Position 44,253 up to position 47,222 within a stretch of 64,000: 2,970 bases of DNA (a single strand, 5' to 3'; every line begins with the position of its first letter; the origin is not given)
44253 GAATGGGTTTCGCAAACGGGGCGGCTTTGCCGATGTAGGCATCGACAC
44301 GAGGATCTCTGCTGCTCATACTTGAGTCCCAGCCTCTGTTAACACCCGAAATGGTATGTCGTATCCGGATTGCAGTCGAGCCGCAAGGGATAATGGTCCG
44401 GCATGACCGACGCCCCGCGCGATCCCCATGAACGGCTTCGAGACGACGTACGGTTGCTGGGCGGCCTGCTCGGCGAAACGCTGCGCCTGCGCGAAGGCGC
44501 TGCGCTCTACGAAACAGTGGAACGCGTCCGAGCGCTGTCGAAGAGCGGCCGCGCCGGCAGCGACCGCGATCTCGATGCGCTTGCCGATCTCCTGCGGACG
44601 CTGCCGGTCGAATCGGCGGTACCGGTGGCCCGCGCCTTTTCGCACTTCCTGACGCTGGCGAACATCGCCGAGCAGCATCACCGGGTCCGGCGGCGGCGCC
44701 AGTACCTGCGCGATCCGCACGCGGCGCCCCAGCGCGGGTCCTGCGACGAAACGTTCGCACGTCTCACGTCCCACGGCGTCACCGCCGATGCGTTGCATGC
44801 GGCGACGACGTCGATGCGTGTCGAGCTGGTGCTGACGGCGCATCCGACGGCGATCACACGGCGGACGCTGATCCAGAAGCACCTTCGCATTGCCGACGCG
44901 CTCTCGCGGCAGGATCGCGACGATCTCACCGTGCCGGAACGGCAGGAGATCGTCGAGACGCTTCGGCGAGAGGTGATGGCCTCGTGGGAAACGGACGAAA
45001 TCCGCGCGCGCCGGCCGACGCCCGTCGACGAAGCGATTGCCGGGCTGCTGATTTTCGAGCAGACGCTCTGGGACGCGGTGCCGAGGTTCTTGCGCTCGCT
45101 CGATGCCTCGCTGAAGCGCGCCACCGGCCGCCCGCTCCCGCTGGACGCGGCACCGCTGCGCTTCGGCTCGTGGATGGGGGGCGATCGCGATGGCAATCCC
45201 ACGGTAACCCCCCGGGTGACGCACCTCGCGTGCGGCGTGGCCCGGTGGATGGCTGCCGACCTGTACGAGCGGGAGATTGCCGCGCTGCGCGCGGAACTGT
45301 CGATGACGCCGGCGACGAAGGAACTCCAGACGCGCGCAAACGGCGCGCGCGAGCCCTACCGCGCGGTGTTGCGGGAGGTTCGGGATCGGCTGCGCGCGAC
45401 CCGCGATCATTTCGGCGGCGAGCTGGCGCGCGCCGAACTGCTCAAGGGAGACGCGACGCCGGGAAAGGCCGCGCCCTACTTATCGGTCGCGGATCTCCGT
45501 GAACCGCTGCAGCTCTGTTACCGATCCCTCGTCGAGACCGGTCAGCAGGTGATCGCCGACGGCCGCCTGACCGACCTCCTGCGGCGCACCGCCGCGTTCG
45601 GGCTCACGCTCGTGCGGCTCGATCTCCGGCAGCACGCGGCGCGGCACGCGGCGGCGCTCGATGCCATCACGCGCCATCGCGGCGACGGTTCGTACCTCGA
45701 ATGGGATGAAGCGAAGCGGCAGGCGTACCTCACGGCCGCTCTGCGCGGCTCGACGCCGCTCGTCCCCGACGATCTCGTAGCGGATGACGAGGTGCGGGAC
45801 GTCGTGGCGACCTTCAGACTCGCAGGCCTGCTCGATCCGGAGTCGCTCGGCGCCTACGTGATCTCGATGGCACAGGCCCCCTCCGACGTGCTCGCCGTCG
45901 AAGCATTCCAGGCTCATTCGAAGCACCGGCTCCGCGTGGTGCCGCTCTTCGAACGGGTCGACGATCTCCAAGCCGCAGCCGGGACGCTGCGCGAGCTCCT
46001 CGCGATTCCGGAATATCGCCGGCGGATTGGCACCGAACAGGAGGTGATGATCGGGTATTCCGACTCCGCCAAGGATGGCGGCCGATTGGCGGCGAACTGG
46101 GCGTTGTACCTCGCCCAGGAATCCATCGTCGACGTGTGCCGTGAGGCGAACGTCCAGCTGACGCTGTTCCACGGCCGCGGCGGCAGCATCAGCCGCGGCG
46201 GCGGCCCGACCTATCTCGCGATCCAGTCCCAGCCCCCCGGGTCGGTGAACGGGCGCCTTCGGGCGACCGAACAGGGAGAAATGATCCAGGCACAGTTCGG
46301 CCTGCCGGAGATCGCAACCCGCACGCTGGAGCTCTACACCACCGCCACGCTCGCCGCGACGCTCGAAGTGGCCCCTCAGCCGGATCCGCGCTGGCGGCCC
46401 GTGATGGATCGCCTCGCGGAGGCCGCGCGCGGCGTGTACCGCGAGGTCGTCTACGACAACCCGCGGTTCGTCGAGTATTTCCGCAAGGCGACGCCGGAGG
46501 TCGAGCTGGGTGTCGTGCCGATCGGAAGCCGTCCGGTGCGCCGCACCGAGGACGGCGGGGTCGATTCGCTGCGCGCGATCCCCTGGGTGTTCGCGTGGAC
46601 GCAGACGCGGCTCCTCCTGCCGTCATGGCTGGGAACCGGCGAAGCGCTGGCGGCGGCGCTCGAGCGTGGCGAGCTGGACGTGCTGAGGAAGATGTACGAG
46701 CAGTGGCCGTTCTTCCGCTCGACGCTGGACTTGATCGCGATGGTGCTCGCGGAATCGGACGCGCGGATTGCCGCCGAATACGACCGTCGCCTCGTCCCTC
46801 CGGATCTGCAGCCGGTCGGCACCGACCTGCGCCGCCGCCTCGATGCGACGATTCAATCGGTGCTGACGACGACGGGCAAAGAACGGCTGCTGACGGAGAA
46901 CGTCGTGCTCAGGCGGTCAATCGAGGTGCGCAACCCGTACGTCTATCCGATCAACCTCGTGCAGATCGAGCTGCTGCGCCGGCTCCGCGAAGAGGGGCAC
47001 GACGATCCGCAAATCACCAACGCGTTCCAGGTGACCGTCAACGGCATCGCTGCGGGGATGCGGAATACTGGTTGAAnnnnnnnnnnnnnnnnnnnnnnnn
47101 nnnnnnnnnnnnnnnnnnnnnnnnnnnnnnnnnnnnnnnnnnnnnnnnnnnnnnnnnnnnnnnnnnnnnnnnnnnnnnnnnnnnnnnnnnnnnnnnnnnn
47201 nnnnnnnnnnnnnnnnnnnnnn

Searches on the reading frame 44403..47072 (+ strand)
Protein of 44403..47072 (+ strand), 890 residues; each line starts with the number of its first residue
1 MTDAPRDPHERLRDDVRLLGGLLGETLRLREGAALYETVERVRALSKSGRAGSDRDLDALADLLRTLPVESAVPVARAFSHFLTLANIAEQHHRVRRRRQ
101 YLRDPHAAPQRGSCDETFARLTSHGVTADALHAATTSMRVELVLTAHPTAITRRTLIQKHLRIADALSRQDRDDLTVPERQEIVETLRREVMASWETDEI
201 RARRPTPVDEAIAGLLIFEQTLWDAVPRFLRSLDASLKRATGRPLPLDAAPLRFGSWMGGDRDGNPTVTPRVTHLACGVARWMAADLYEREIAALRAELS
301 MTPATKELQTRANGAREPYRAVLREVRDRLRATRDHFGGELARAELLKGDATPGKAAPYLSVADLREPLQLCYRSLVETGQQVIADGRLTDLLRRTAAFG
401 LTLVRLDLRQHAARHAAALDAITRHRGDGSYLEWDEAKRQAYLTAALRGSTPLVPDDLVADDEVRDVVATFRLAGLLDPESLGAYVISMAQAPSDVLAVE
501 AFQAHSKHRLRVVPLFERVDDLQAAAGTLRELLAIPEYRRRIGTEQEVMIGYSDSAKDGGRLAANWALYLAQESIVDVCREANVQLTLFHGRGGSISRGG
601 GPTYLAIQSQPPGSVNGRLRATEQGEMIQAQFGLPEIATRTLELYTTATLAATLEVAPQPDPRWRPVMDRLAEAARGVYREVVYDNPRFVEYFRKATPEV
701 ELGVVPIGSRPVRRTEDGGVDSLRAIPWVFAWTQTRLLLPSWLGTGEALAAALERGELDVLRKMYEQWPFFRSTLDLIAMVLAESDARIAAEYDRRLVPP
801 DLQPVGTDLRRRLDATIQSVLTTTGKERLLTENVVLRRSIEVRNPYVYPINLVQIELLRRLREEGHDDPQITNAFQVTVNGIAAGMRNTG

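Call 9: search_protein_families(library=pfam, proteins=[window:44403-47072:+])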
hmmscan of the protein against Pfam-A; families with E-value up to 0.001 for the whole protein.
window:44403-47072:+ (890 aa): 2 families
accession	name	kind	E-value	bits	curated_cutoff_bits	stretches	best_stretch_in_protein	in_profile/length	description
PF00311.23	PEPcase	-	0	1040.6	22.4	1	12-890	1-919/919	Phosphoenolpyruvate carboxylase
PF14010.12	PEPcase_2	-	0.00014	21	25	1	501-599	164-258/493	Phosphoenolpyruvate carboxylase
